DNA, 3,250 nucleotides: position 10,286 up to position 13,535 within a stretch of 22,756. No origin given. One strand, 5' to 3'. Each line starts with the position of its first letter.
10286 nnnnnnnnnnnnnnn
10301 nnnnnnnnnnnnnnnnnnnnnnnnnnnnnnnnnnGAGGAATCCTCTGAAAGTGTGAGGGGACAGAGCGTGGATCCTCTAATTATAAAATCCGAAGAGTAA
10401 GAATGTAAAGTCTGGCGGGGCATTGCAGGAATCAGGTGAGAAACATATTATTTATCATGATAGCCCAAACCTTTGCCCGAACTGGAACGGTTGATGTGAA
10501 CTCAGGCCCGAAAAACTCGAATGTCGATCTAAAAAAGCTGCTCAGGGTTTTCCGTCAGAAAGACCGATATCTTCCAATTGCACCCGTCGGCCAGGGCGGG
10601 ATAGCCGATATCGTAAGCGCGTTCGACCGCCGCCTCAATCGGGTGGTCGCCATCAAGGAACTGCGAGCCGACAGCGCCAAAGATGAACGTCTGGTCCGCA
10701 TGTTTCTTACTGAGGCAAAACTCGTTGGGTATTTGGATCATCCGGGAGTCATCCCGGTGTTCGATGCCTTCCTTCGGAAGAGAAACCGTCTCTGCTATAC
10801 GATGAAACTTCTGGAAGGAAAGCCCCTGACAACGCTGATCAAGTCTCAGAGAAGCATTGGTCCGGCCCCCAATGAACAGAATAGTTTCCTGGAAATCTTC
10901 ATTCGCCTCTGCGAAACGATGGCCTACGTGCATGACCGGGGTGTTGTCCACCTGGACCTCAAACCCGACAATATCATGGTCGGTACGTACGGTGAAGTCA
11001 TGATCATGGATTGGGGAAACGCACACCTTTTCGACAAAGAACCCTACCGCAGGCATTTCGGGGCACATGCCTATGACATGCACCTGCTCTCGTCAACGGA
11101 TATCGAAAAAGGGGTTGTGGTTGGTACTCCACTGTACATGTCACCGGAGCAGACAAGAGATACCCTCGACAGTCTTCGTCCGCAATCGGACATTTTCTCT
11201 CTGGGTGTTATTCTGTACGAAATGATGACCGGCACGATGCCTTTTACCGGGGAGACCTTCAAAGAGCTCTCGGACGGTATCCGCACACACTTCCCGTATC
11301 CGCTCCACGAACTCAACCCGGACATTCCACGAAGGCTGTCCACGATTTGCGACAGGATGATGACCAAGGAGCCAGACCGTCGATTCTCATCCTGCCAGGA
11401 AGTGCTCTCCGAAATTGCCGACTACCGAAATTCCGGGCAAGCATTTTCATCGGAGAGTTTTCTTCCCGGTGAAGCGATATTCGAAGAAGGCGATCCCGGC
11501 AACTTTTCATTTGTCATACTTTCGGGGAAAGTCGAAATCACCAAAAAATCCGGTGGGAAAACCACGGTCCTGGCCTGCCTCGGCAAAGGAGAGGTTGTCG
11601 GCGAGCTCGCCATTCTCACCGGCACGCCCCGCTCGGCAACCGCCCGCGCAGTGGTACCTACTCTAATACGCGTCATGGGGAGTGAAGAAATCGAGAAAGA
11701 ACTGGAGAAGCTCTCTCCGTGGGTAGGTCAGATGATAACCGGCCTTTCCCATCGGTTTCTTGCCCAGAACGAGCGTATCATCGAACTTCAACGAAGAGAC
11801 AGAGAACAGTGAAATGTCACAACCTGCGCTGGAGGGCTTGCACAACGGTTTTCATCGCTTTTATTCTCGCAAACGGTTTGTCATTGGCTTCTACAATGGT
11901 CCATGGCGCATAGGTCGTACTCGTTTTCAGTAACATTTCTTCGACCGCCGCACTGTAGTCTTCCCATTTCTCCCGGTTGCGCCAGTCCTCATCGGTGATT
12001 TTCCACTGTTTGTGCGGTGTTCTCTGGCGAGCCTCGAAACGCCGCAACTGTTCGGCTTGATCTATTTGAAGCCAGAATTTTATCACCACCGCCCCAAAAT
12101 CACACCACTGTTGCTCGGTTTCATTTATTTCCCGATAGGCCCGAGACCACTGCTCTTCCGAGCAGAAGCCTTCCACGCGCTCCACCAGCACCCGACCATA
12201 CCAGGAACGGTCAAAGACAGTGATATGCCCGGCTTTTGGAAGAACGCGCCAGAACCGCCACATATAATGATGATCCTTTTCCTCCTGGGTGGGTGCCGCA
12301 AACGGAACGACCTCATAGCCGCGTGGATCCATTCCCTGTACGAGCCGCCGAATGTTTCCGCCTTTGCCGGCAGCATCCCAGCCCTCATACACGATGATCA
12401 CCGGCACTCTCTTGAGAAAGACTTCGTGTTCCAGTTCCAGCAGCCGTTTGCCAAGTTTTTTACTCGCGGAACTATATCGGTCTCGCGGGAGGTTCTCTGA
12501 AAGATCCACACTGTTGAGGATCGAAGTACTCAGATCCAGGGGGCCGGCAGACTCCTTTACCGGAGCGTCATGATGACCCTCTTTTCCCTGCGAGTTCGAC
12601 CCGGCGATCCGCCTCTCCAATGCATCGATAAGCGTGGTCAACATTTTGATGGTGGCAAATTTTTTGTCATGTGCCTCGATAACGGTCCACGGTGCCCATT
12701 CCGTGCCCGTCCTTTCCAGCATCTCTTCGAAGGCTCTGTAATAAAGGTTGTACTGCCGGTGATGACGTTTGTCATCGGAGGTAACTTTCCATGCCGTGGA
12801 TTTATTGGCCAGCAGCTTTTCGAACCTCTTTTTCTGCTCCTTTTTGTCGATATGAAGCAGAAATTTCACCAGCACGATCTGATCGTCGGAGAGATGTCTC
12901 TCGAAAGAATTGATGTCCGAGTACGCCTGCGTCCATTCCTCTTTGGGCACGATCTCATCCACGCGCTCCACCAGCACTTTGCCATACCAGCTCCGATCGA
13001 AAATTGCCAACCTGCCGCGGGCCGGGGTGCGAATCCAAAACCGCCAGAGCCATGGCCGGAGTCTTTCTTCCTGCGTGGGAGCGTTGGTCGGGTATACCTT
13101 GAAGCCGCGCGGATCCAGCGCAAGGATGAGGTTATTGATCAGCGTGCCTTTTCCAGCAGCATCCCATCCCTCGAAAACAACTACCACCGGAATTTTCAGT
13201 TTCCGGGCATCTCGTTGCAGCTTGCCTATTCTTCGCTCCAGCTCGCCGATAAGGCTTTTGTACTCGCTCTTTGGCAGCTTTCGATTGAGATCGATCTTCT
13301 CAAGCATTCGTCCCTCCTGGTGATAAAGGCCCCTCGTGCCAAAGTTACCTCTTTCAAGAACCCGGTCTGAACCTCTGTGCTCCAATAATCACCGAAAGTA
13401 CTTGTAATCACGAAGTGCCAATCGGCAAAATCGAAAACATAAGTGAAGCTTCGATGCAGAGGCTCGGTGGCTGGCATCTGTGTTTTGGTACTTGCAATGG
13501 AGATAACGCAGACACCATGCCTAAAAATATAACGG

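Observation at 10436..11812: Soluble Ser/Thr kinase with non-canonical HLD/DWG/SPE motifs fused to a C-terminal cNMP-binding domain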

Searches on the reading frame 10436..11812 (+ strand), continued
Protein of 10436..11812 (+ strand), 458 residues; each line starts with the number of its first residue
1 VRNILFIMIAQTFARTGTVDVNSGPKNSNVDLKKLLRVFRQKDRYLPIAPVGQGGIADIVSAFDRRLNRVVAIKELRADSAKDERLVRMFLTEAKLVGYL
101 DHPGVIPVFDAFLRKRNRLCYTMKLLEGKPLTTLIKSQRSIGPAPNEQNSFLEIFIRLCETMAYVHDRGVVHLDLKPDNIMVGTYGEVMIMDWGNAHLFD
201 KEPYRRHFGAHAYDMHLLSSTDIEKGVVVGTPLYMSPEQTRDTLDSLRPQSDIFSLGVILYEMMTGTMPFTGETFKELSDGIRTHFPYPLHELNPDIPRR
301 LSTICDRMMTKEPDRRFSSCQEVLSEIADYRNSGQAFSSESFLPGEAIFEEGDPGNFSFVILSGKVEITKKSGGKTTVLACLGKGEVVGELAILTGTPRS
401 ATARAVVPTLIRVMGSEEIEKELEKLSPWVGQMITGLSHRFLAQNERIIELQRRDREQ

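Call 62: search_protein_families(library=padloc, proteins=[window:10436-11812:+], max_evalue=0.001)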
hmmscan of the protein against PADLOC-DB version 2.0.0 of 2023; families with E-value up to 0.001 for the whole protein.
window:10436-11812:+ (458 aa): 36 families (the best 25 are shown)
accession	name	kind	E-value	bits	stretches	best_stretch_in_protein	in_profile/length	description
PDLC04042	PD-T4-6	-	1.2e-62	210.2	1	42-333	8-275/292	-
PDLC04061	PD-T4-6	-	6.2e-59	198.8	1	42-333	15-286/510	-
PDLC04138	mad6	-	6.3e-55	185.3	1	42-339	50-322/659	mads_6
PDLC04053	PD-T4-6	-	3e-54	182.6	1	44-332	10-273/311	-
PDLC04043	PD-T4-6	-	1.9e-52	176.8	1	43-329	15-276/452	-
PDLC04047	PD-T4-6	-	1.5e-50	170.1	1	43-330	10-272/327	-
PDLC04057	PD-T4-6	-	1.2e-49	167.6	1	44-328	9-268/443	-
PDLC04060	PD-T4-6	-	2.4e-49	166.6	1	43-332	8-271/486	-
PDLC04052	PD-T4-6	-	9.9e-45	151.6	1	43-328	9-274/496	-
PDLC04064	PD-T4-6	-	2.5e-43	146.5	1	45-334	22-284/369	-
PDLC04039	PD-T4-6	-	3.4e-43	146.3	1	43-328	14-273/458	-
PDLC04040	PD-T4-6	-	7.4e-43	145.1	1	51-330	2-265/547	-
PDLC01088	C3a189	-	1.9e-41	140.5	1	51-326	5-257/840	kinase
PDLC04041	PD-T4-6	-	2.1e-40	137.3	1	51-409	36-311/443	-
PDLC04054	PD-T4-6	-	9.2e-40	135.1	1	50-328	17-271/347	-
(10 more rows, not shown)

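Call 67: find_encoding_contigs(protein=P0002, flank=5000, max_places=1)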
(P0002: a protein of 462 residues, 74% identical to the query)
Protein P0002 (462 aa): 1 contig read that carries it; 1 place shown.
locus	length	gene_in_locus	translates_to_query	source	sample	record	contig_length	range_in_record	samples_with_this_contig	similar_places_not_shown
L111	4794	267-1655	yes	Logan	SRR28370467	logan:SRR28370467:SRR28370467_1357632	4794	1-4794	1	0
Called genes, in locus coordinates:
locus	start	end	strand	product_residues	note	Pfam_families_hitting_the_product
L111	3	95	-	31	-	?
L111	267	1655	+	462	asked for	PF00069:Pkinase, PF07714:PK_Tyr_Ser-Thr, PF00027:cNMP_binding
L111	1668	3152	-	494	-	PF03976:PPK2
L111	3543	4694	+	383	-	PF00072:Response_reg, PF23198:PDE8A_N (weak), PF01966:HD, PF13487:HD_5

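Call 68: find_encoding_contigs(protein=P0004, flank=6000, max_places=1)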
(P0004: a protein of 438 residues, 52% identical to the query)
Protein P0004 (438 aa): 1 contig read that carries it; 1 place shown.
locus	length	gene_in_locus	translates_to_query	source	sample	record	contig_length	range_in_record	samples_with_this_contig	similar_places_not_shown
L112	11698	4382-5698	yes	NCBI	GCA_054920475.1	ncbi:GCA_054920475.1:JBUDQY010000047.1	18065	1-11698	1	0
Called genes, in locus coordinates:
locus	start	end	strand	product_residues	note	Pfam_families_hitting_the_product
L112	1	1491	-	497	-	?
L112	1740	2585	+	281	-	PF02311:AraC_binding, PF07883:Cupin_2 (weak), PF00165:HTH_AraC (faint), PF12833:HTH_18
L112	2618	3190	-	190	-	PF02517:Rce1-like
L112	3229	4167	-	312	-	-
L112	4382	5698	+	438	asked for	PF00069:Pkinase, PF07714:PK_Tyr_Ser-Thr, PF00027:cNMP_binding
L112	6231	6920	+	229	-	PF13488:Gly-zipper_Omp (weak), PF00691:OmpA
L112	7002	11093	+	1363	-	PF05170:AsmA (faint), PF05359:DUF748 (weak), PF27051:TamB_N (weak), PF04357:TamB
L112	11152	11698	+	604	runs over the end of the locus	PF07244:POTRA, PF01103:Omp85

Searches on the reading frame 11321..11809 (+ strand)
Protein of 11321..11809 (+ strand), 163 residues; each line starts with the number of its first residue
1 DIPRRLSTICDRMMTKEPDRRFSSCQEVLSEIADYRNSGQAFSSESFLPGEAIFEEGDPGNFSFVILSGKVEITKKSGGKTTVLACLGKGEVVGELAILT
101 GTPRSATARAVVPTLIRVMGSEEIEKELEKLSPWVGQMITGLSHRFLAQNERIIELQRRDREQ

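Call 10: search_solved_structures(query=window:11432-11809:+, show_alignments=4, max_evalue=0.001)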
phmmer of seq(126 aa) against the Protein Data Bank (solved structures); distinct sequences matched with E-value up to 0.001: 99 (the best 60 are shown).
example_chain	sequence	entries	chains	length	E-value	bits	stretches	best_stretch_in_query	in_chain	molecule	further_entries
5ezr_A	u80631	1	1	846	1e-20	77.2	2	3-73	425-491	cGMP-dependent protein kinase, putative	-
4rz7_A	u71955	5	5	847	1e-20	77.2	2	3-73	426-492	cGMP-dependent protein kinase, putative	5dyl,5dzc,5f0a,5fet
9p74_A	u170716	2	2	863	1.1e-20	77.1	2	3-73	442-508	cGMP-dependent protein kinase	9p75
9ya0_MA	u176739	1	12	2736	5.5e-18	68.3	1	3-73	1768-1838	PCR12, TGME49_219070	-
5dyk_A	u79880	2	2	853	9.6e-18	67.6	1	3-73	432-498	CGMP-dependent protein kinase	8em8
5kbf_A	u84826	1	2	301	3e-16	62.8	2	4-77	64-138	CAMP-dependent protein kinase regulatory subunit, putative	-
5jr7_B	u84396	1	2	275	1.9e-15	60.2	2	7-75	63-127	cAMP-dependent protein kinase type I-alpha regulatory subunit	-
1ne4_A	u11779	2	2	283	1.9e-15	60.1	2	7-75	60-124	cAMP-dependent protein kinase type I-alpha regulatory chain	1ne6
1rgs_A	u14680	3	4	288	2e-15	60.1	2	7-75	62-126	CAMP DEPENDENT PROTEIN KINASE | cAMP-dependent protein kinase type I-alpha regulatory chain | cAMP-dependent protein kinase type I-alpha regulatory subunit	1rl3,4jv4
4mx3_A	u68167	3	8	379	4.8e-15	58.9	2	7-75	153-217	cAMP-dependent protein kinase type I-alpha regulatory subunit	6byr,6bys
6no7_B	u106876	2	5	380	4.8e-15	58.8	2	7-75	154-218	cAMP-dependent protein kinase type I-alpha regulatory subunit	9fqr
4x6r_B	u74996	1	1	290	5.4e-15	58.7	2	7-75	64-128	cAMP-dependent protein kinase type I-alpha regulatory subunit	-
2qcs_B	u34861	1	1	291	5.5e-15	58.7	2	7-75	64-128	cAMP-dependent protein kinase type I-alpha regulatory subunit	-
9edc_B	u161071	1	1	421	6.5e-15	58.4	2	7-75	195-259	cAMP-dependent protein kinase type I-alpha regulatory subunit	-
7lz4_A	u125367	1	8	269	1.2e-14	57.6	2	7-75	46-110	cAMP-dependent protein kinase type I-alpha regulatory subunit, N-terminally processed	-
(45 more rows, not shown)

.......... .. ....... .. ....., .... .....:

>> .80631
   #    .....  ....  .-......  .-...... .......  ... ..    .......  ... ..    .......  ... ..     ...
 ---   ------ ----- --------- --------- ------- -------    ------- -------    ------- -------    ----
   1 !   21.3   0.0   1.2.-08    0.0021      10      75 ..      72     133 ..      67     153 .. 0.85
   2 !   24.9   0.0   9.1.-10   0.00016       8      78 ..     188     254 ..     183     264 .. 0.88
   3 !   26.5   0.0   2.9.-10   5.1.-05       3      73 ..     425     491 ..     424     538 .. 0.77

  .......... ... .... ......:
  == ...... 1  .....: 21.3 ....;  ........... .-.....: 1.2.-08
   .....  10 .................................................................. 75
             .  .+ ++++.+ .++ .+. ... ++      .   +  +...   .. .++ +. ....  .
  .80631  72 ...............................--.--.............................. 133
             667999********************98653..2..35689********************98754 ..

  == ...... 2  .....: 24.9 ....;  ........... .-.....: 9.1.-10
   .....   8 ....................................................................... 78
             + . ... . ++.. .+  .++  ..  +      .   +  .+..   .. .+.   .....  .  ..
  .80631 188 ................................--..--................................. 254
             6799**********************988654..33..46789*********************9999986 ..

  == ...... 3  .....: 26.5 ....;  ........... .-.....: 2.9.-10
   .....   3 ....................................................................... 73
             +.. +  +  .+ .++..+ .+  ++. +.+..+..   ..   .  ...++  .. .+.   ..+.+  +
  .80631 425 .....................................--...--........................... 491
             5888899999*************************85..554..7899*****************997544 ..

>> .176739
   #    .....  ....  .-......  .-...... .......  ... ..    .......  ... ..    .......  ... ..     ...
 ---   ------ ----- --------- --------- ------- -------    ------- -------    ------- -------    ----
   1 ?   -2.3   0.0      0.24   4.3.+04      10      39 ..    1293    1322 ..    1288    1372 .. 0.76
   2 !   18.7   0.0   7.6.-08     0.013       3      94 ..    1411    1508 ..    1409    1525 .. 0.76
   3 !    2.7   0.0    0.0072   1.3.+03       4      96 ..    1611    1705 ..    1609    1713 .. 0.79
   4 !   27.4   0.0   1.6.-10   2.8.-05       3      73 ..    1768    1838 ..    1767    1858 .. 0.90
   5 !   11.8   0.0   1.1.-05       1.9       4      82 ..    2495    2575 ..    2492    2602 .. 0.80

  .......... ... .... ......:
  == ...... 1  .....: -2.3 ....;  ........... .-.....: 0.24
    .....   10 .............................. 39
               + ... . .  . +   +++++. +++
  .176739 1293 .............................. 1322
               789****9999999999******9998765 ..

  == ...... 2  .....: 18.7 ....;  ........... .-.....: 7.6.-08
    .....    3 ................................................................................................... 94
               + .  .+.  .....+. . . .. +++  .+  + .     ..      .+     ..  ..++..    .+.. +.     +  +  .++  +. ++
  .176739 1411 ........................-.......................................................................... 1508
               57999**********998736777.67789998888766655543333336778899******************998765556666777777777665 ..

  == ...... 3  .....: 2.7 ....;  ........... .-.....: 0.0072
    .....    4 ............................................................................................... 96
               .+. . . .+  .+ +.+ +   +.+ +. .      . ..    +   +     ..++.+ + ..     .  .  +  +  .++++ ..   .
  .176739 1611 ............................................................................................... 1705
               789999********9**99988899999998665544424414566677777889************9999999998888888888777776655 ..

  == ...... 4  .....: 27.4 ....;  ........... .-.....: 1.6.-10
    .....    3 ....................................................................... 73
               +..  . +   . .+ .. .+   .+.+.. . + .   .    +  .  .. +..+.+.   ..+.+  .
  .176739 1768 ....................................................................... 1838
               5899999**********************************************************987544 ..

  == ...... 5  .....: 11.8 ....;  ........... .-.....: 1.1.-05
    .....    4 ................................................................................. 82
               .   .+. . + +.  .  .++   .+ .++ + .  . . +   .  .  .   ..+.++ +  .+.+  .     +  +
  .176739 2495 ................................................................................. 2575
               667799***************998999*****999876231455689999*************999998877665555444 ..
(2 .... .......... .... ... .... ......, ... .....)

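Call 50: search_protein_representatives(protein=window:11408-11809:+)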
Query: 134 residues. Proteins with E-value up to 0.001 (for the whole library): 35831; up to 1e-10: 4346; up to 1e-30: 33. The best 150 are listed.
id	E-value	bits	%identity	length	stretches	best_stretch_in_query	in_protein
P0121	7.2e-86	300.6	34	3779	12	10-97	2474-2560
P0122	3.0e-82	288.9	32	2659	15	15-95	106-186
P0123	2.6e-60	218.1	33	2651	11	11-90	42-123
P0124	1.4e-58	212.5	31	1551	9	15-97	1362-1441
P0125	7.0e-43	161.8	32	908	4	16-119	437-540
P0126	9.4e-42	158.1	33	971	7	8-81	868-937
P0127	3.0e-40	153.2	35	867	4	17-99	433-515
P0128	7.6e-39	148.7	57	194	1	2-126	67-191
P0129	6.2e-38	145.8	31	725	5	11-102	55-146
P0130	7.0e-38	145.6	31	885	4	10-96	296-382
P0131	1.1e-36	141.7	31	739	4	12-116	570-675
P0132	1.3e-36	141.5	35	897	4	20-117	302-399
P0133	2.1e-36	140.8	37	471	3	15-101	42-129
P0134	1.3e-35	138.3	29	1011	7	17-114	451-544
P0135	1.9e-35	137.7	30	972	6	11-82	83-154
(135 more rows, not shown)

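Call 71: find_homologous_proteins(query=window:11321-11809:+, max_evalue=1e-25)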
Query window:11321-11809:+ (163 aa): 5 proteins with E <= 1e-25 among 109 candidates.
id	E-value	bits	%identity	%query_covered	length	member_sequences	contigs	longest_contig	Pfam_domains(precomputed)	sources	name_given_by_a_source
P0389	1.0e-56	209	63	97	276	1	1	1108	PF07714.24,PF00069.32,PF00027.36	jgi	jgi:serine/threonine-protein kinase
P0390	3.8e-48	181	55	98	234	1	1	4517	PF00069.32,PF00027.36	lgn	-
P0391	1.6e-46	176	54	96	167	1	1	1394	PF00027.36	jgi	-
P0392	8.1e-46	174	54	95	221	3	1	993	PF00069.32,PF00027.36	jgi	jgi:serine/threonine protein kinase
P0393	3.4e-38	149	58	77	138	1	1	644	PF00027.36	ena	-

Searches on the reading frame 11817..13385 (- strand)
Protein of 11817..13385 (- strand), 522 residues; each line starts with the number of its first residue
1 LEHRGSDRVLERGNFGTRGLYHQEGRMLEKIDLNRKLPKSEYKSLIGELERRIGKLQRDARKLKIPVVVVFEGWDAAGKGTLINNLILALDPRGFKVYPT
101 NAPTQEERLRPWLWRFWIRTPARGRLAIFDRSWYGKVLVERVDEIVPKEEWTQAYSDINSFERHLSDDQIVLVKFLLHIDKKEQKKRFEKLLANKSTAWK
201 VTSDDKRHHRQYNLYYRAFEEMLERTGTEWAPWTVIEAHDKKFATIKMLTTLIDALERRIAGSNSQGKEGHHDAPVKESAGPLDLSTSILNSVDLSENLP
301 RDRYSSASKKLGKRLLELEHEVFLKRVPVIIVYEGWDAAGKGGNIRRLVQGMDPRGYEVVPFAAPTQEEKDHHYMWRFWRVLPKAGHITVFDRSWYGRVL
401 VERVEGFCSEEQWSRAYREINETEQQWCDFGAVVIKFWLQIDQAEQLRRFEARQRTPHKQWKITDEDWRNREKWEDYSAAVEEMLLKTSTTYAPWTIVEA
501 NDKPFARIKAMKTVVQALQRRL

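Call 3: search_protein_families(library=pfam, proteins=[window:11817-13385:-], max_evalue=0.01)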
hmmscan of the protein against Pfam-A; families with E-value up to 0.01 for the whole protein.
window:11817-13385:- (522 aa): 2 families
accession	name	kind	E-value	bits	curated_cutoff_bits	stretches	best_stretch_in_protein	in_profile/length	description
PF03976.20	PPK2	-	1.5e-154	512.6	22.3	2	301-520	4-223/229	Polyphosphate kinase 2 (PPK2)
PF14276.11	DUF4363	-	0.00095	19.6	27.5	0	139-178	18-57/107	Domain of unknown function (DUF4363)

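Call 4: search_protein_families(library=ncbifam, proteins=[window:11817-13385:-], max_evalue=0.01)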
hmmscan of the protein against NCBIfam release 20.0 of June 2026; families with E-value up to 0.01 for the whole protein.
window:11817-13385:- (522 aa): 7 families
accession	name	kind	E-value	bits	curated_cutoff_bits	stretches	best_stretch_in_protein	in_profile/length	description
TIGR03708.1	poly_P_AMP_trns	equivalog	1.5e-206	686.8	547.65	2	246-522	220-493/493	polyphosphate:AMP phosphotransferase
NF050016.1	PolyPhAMPPhtase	equivalog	1.2e-140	469.3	800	2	297-519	251-470/472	polyphosphate:AMP phosphotransferase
TIGR03709.1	PPK2_rel_1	subfamily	9.8e-123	408.5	247.2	2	303-519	30-247/264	PPK2 family polyphosphate kinase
TIGR03707.1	PPK2_P_aer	equivalog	6.5e-118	392.4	301.8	2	301-519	4-222/230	polyphosphate kinase 2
NF042973.1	ADPpolyPPhtase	equivalog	1.1e-93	313.6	450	2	304-519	33-261/285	ADP-polyphosphate phosphotransferase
TIGR00041.1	DTMP_kinase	equivalog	3.6e-06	26.8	83.25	0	68-105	6-43/196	dTMP kinase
NF005923.0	PRK07933.1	equivalog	0.00035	20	193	0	68-103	2-37/213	dTMP kinase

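Call 62: search_protein_families(library=padloc, proteins=[window:11817-13385:-], max_evalue=0.001)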
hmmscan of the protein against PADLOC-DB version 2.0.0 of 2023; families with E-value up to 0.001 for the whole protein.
window:11817-13385:- (522 aa): 0 families
